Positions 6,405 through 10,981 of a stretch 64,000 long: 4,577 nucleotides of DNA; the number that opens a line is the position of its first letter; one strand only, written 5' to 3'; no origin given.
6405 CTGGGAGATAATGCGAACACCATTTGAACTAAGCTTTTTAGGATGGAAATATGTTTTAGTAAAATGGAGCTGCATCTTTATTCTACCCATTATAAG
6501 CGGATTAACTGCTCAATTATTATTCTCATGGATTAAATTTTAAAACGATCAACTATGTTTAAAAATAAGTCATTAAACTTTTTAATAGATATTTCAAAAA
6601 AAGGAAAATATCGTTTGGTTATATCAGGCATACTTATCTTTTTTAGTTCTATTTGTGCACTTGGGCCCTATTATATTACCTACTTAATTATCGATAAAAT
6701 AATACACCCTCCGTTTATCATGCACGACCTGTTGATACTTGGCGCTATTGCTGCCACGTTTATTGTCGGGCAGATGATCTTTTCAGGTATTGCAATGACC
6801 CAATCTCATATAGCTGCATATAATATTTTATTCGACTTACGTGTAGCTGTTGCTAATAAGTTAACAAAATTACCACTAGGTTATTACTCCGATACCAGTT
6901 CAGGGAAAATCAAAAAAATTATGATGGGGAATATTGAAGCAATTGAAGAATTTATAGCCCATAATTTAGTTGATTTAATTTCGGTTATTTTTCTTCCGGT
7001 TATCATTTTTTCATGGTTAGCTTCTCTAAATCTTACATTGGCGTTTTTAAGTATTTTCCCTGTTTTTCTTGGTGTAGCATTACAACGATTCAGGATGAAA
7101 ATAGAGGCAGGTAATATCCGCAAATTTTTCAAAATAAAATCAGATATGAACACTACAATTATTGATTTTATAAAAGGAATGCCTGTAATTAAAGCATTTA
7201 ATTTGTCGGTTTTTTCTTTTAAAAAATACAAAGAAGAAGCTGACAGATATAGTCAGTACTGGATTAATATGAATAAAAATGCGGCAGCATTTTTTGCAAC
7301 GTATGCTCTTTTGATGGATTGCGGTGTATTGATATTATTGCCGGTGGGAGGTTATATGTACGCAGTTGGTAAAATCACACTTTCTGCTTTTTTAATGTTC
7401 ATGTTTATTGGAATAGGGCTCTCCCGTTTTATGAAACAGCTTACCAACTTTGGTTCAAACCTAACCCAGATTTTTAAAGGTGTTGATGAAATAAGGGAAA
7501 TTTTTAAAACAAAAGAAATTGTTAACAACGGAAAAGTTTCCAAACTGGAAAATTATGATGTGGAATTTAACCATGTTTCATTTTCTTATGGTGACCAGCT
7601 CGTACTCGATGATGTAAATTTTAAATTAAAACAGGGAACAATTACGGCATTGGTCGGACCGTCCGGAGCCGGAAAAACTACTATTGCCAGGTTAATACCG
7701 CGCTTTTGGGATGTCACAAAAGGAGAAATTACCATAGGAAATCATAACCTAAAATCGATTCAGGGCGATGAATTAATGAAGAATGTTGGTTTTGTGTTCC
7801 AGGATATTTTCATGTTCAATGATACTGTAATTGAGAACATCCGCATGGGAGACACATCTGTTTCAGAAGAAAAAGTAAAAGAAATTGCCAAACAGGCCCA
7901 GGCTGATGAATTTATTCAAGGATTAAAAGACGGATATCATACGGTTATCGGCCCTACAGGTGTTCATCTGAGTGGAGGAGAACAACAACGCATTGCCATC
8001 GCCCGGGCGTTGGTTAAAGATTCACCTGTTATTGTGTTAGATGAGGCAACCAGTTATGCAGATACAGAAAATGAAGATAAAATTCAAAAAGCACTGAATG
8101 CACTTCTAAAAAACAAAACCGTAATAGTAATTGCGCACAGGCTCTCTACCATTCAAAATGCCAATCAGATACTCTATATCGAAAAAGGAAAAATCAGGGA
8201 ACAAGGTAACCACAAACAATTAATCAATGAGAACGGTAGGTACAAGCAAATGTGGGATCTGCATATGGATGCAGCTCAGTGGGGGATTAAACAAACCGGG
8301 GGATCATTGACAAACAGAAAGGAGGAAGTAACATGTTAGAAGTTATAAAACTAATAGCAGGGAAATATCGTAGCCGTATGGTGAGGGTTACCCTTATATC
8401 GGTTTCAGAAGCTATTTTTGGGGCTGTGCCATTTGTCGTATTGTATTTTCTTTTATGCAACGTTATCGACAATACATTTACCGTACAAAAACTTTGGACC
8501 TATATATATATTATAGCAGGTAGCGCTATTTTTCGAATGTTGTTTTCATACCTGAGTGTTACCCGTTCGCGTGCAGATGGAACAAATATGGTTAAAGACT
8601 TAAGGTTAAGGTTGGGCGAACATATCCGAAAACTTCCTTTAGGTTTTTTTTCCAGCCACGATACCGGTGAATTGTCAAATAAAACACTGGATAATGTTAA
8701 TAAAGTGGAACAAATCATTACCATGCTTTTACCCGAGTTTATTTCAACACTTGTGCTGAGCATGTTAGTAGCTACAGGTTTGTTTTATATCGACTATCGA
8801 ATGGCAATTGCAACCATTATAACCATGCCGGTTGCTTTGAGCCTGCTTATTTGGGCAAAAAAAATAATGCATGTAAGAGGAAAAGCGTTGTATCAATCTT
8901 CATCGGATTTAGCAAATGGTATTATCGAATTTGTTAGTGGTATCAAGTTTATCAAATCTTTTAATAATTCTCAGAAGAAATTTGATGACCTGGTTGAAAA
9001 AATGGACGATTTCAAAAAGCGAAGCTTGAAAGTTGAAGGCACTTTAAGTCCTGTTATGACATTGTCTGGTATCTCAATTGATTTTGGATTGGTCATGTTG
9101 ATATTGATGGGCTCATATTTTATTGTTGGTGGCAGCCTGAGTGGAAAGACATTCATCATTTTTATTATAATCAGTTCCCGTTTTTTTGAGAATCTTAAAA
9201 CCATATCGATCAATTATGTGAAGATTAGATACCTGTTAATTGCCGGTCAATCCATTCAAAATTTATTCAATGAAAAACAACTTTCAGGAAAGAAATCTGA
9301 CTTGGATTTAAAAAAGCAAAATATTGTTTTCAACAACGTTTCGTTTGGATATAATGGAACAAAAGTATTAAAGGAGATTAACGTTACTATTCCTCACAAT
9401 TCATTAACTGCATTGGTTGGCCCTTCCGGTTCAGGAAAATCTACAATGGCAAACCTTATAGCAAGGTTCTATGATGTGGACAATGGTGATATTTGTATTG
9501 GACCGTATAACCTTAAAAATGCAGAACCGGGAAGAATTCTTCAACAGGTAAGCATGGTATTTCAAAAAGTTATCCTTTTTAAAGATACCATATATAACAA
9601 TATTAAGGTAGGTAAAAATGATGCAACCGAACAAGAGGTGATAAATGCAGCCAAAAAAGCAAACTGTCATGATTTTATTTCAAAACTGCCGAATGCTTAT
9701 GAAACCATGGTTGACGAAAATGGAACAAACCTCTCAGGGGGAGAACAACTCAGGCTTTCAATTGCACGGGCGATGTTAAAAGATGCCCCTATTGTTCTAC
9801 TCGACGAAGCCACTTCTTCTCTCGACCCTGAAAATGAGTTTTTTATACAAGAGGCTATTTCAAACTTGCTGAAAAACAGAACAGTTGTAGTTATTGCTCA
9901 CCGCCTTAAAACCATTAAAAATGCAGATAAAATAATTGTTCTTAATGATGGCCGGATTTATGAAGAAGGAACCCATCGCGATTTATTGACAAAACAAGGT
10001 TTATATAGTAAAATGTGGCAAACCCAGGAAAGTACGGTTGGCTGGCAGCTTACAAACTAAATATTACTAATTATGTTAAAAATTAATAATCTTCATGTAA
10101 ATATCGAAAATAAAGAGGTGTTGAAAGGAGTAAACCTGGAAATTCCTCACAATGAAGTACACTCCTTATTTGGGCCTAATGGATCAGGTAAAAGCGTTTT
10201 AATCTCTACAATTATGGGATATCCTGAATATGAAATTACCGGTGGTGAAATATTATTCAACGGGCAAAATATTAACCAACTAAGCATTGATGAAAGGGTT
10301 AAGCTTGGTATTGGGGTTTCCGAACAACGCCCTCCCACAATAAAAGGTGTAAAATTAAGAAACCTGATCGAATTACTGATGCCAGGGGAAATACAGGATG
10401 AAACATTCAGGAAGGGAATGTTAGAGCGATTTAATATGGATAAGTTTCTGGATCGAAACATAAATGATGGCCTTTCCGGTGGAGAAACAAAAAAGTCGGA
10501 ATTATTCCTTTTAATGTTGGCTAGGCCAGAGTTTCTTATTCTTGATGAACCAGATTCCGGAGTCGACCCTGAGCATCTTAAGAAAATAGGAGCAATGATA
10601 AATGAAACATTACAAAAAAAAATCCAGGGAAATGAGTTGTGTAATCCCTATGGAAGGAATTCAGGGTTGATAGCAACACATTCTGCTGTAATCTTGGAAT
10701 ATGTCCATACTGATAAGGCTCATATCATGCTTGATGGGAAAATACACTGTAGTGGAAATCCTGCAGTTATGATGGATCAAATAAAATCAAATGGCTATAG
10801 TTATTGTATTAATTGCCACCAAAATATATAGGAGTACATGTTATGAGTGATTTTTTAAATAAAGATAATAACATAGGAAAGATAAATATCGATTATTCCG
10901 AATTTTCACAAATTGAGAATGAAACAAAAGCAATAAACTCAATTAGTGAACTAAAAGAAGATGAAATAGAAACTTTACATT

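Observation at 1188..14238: Eleven-gene operon linking a HydG-like radical SAM enzyme to SufC/SufB-like proteins, a methyltransferase, an ABC exporter pair and a double-activase giant, with no hydrogenase genes nearby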

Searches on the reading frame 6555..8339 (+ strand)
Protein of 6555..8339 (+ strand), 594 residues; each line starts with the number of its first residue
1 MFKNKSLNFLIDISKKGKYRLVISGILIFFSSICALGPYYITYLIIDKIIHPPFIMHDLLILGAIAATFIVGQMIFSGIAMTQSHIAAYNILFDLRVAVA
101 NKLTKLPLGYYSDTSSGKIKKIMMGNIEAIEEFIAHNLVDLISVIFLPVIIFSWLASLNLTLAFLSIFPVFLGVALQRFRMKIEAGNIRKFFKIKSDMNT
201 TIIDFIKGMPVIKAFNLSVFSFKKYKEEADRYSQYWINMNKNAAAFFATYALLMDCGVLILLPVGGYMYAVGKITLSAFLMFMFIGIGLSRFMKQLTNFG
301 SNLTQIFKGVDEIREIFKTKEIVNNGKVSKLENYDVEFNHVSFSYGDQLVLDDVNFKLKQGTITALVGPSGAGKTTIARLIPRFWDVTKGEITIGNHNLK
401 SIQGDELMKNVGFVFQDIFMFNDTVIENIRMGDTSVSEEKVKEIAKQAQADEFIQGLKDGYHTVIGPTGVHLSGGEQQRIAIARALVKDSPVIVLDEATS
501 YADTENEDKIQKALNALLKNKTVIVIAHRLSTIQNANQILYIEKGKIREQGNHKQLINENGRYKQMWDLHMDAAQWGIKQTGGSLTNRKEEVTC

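Call 3: search_protein_families(library=pfam, proteins=[window:6555-8339:+], max_evalue=0.01)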
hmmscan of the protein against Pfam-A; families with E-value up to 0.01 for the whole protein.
window:6555-8339:+ (594 aa): 9 families
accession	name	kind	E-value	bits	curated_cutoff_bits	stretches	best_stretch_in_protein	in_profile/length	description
PF00005.33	ABC_tran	-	4.4e-32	112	25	1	351-500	1-137/137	ABC transporter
PF00664.28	ABC_membrane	-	1.5e-18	67.9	28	1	22-283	2-264/274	ABC transporter transmembrane region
PF02463.25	SMC_N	-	1.6e-08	34.7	40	1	416-544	135-213/220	RecF/RecN/SMC N terminal domain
PF00004.35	AAA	-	2.4e-05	25.2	21.2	1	366-535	3-116/131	ATPase family associated with various cellular activities (AAA)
PF03193.22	RsgA_GTPase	-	0.0013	19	30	1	329-381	77-126/174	RsgA GTPase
PF13401.12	AAA_22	-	0.0016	19.2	27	1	360-501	4-96/130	AAA domain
PF13604.12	AAA_30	-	0.0056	16.9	27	0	361-393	18-50/191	AAA domain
PF20720.3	nSTAND3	-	0.0057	16.8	27.2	0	353-381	9-37/155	Novel STAND NTPase 3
PF13238.12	AAA_18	-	0.0089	16.9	29.4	0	366-382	3-19/128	AAA domain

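Call 5: search_protein_families(library=ncbifam, proteins=[window:6555-8339:+], max_evalue=0.001)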
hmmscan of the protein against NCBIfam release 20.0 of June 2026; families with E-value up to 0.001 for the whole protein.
window:6555-8339:+ (594 aa): 191 families (the best 25 are shown)
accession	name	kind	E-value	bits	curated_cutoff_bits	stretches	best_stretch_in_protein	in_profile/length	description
TIGR02203.1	MsbA_lipidA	equivalog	1.6e-110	370.3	602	1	45-570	36-569/572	lipid A export permease/ATP-binding protein MsbA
NF045513.1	HepA_fam_ABC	equivalog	3.5e-100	336.2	725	1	62-569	97-605/610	heterocyst formation ABC transporter subunit HepA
NF052233.1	CphA_assoc_ABC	equivalog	4.6e-93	312.9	880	1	11-575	176-748/766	cyanophycin metabolism-associated ABC transporter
TIGR02204.1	MsbA_rel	hypoth_equivalog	2.9e-92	310.2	780.4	1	88-569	86-574/576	ABC transporter, permease/ATP-binding protein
NF008381.0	PRK11176.1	equivalog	4.5e-89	299.4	867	1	54-571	56-580/582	lipid A ABC transporter ATP-binding protein/permease MsbA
NF010178.0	PRK13657.1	equivalog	7.5e-88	295.4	733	1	44-566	44-566/588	glucan ABC transporter ATP-binding protein/ permease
TIGR00958.1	3a01208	subfamily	5.3e-85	286.1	874.6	1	10-566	152-710/711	antigen peptide transporter 2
TIGR01846.1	type_I_sec_HlyB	subfamily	3.1e-82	276.9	725.55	1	28-569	149-691/694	type I secretion system permease/ATPase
TIGR02857.1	CydD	equivalog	5.4e-78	263.2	435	1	45-540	29-527/529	thiol reductant ABC exporter subunit CydD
TIGR03796.1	NHLM_micro_ABC1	equivalog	1.7e-77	261.2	853.3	1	44-566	179-708/710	NHLP family bacteriocin export ABC transporter peptidase/permease/ATPase subunit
NF008364.0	PRK11160.1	equivalog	7.6e-74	249.3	630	1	84-567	84-572/575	heme ABC transporter ATP-binding protein/permease CydC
TIGR03797.1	NHLM_micro_ABC2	equivalog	1.7e-73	248.3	709.4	1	25-566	143-681/686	NHLP bacteriocin export ABC transporter permease/ATPase subunit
TIGR01193.1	bacteriocin_ABC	subfamily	2.3e-73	247.9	523.85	1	4-567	141-706/708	peptide cleavage/export ABC transporter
NF008056.1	PRK10790.1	equivalog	5.7e-73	246.4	746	1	11-571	15-576/584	SmdB family multidrug efflux ABC transporter permease/ATP-binding protein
TIGR01192.1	chvA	subfamily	4.5e-69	233.6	585.4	1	132-566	132-566/585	glucan export ABC transporter ATP-binding protein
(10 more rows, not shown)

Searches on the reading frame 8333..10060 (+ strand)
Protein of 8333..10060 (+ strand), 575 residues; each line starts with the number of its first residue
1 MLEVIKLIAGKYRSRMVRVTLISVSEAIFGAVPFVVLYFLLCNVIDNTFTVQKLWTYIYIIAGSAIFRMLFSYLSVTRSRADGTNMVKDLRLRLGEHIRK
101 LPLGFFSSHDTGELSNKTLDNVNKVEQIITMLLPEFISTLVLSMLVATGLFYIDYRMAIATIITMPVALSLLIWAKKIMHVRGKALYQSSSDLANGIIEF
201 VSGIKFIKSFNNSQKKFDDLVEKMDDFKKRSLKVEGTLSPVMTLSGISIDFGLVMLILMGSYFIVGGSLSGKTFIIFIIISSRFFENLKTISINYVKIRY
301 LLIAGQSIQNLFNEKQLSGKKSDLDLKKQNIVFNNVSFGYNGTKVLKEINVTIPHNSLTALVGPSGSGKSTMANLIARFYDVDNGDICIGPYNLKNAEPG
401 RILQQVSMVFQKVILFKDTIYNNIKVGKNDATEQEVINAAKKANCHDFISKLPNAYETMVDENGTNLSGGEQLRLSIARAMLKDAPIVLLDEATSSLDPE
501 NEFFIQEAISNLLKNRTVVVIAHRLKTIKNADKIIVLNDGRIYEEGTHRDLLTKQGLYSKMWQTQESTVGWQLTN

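Call 3: search_protein_families(library=pfam, proteins=[window:8333-10060:+], max_evalue=0.01)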
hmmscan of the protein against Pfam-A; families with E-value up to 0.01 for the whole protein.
window:8333-10060:+ (575 aa): 13 families
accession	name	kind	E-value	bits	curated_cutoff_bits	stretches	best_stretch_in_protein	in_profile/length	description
PF00005.33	ABC_tran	-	3.3e-29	102.7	25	1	346-495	1-137/137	ABC transporter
PF00664.28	ABC_membrane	-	6.4e-24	85.5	28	1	44-285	30-271/274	ABC transporter transmembrane region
PF02463.25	SMC_N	-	3.5e-12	46.6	40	1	448-536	135-210/220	RecF/RecN/SMC N terminal domain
PF13401.12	AAA_22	-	0.00021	22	27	1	356-501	5-100/130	AAA domain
PF13555.12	AAA_29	-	0.00025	21.2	27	0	351-372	17-38/61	P-loop containing region of AAA domain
PF09818.15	ABC_ATPase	-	0.00065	19.3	23.2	1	440-529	132-219/283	P-loop domain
PF03193.22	RsgA_GTPase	-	0.0014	19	30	1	334-378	85-128/174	RsgA GTPase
PF00004.35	AAA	-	0.0024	18.7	21.2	0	361-385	3-27/131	ATPase family associated with various cellular activities (AAA)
PF20720.3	nSTAND3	-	0.0025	18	27.2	0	343-385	4-45/155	Novel STAND NTPase 3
PF13175.12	AAA_15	-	0.0029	17.7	32.1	1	348-502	16-168/374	AAA ATPase domain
PF13173.12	AAA_14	-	0.0031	18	27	0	262-319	5-60/129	AAA domain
PF13304.12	AAA_21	-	0.0033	18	27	0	358-371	1-14/304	AAA domain, putative AbiEii toxin, Type IV TA system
PF13166.12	AAA_13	-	0.0091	15.2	36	0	363-465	23-125/713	AAA domain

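Call 5: search_protein_families(library=ncbifam, proteins=[window:8333-10060:+], max_evalue=0.001)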
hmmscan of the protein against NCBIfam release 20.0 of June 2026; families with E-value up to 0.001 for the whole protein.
window:8333-10060:+ (575 aa): 189 families (the best 25 are shown)
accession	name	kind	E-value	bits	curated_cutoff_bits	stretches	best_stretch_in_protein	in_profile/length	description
TIGR02203.1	MsbA_lipidA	equivalog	5.1e-109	365.3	602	1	21-565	17-569/572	lipid A export permease/ATP-binding protein MsbA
NF045513.1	HepA_fam_ABC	equivalog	3.2e-103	346.2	725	1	47-565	87-609/610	heterocyst formation ABC transporter subunit HepA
NF052233.1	CphA_assoc_ABC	equivalog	6.6e-94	315.7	880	1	51-569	226-747/766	cyanophycin metabolism-associated ABC transporter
TIGR02204.1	MsbA_rel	hypoth_equivalog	1e-93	315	780.4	1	11-563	15-573/576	ABC transporter, permease/ATP-binding protein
NF008381.0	PRK11176.1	equivalog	2.1e-93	313.7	867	1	26-565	33-579/582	lipid A ABC transporter ATP-binding protein/permease MsbA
TIGR01846.1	type_I_sec_HlyB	subfamily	4.9e-89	299.5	725.55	1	11-565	136-692/694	type I secretion system permease/ATPase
NF010178.0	PRK13657.1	equivalog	4.1e-88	296.3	733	1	21-565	23-570/588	glucan ABC transporter ATP-binding protein/ permease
TIGR02857.1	CydD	equivalog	3.2e-87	293.7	435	1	27-537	12-529/529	thiol reductant ABC exporter subunit CydD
TIGR00958.1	3a01208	subfamily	7.2e-85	285.7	874.6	1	18-561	166-710/711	antigen peptide transporter 2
TIGR03797.1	NHLM_micro_ABC2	equivalog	4e-79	266.9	709.4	1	2-565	124-685/686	NHLP bacteriocin export ABC transporter permease/ATPase subunit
TIGR03796.1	NHLM_micro_ABC1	equivalog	5.3e-79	266.2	853.3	1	52-561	191-708/710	NHLP family bacteriocin export ABC transporter peptidase/permease/ATPase subunit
TIGR01193.1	bacteriocin_ABC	subfamily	1.6e-78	264.9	523.85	1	41-562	179-706/708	peptide cleavage/export ABC transporter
NF008364.0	PRK11160.1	equivalog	6.4e-77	259.5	630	1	62-563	67-573/575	heme ABC transporter ATP-binding protein/permease CydC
NF008056.1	PRK10790.1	equivalog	4.3e-76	256.7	746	1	16-567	26-577/584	SmdB family multidrug efflux ABC transporter permease/ATP-binding protein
TIGR03375.1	type_I_sec_LssB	subfamily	7.1e-74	249.3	693.1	1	118-554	250-691/696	type I secretion system permease/ATPase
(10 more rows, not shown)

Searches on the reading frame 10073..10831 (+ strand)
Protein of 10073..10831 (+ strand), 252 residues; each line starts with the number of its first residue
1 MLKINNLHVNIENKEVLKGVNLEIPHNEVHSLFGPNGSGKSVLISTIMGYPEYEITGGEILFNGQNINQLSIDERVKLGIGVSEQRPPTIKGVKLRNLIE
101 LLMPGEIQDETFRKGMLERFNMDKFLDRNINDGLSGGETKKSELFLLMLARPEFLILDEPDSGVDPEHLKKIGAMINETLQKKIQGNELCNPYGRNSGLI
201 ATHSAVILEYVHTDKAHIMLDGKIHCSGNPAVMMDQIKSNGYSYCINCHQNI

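Call 4: search_protein_families(library=pfam, proteins=[window:10073-10831:+], max_evalue=0.01)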
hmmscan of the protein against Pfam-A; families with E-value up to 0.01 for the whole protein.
window:10073-10831:+ (252 aa): 4 families
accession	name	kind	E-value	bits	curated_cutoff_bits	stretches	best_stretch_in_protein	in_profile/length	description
PF00005.33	ABC_tran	-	5.3e-23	82.6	25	1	17-161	1-136/137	ABC transporter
PF13304.12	AAA_21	-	6.1e-09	36.8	27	1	134-208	238-303/304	AAA domain, putative AbiEii toxin, Type IV TA system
PF02463.25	SMC_N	-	3.7e-07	30.2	40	0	110-181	135-188/220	RecF/RecN/SMC N terminal domain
PF13555.12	AAA_29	-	0.0024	18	27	1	11-45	6-40/61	P-loop containing region of AAA domain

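Call 5: search_protein_families(library=ncbifam, proteins=[window:10073-10831:+], max_evalue=0.001)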
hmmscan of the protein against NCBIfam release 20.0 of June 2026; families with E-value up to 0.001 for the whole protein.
window:10073-10831:+ (252 aa): 171 families (the best 25 are shown)
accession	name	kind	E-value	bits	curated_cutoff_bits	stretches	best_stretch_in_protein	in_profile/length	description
TIGR01978.1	sufC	equivalog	8.1e-58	195.7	212.8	1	2-243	1-241/243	Fe-S cluster assembly ATPase SufC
NF007134.0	PRK09580.1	equivalog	3.3e-42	144.7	400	1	1-246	1-245/248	Fe-S cluster assembly ATPase SufC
TIGR04406.1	LPS_export_lptB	equivalog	2.6e-29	102.2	240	1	2-236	2-225/239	LPS export ABC transporter ATP-binding protein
TIGR03410.1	urea_trans_UrtE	equivalog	1.1e-24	87.2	285.8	1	2-181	1-179/230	urea ABC transporter ATP-binding subunit UrtE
NF010068.0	PRK13548.1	equivalog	4.6e-22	78.4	261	1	1-182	5-192/261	heme ABC transporter ATP-binding protein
NF000355.4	ribo_prot_ABC_F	equivalog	8.6e-20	71.1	380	1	2-179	314-475/499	ribosomal protection-like ABC-F family protein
TIGR03411.1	urea_trans_UrtD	equivalog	2e-19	70.2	304.1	1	1-181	2-191/242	urea ABC transporter ATP-binding protein UrtD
TIGR03873.1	F420-0_ABC_ATP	hypoth_equivalog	4.2e-19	68.8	372.4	1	2-232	2-223/256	putative F420-0 ABC transporter ATP-binding protein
TIGR03864.1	PQQ_ABC_ATP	hypoth_equivalog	5e-19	68.7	302.25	1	2-238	2-224/236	ABC transporter, ATP-binding subunit, PQQ-dependent alcohol dehydrogenase system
TIGR00972.1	3a0107s01c2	equivalog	1.1e-18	67.4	343.2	1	2-182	2-192/248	phosphate ABC transporter ATP-binding protein PstB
NF007601.2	PRK10247.1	equivalog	1.9e-18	66.7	292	1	1-183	1-181/204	iron efflux ABC transporter ATP-binding subunit FetA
NF008364.0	PRK11160.1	equivalog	1.3e-17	63.6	630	1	2-234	339-562/575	heme ABC transporter ATP-binding protein/permease CydC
NF043075.1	MMSYN1_0197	equivalog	1.8e-17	63.3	550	1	1-185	2-183/341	spermidine/putrescine ABC transporter ATP-binding protein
NF008144.0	PRK10895.1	equivalog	1.9e-17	63.6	381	1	2-178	4-182/241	LPS export ABC transporter ATP-binding protein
NF008409.0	PRK11231.1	equivalog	2.6e-17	63.1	375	1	1-178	2-183/255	Fe(3+) dicitrate ABC transporter ATP-binding protein FecE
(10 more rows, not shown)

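Call 79: search_solved_structures(query=window:10073-10831:+, max_evalue=1e-20, show_alignments=0)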
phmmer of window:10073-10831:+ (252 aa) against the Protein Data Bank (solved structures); distinct sequences matched with E-value up to 1e-20: 4.
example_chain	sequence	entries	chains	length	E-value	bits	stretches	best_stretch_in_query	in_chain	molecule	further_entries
2d2e_A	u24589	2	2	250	5.8e-45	157.1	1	2-244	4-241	SufC protein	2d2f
9h78_A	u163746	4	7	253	9.7e-39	136.7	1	1-230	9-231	Uncharacterized ABC transporter ATP-binding protein MJ0035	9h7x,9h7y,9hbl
11mp_A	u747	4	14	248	9.4e-38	133.5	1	1-245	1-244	Probable ATP-dependent transporter SufC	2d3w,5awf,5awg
2zu0_C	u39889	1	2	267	1.3e-37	133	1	1-245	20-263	Probable ATP-dependent transporter sufC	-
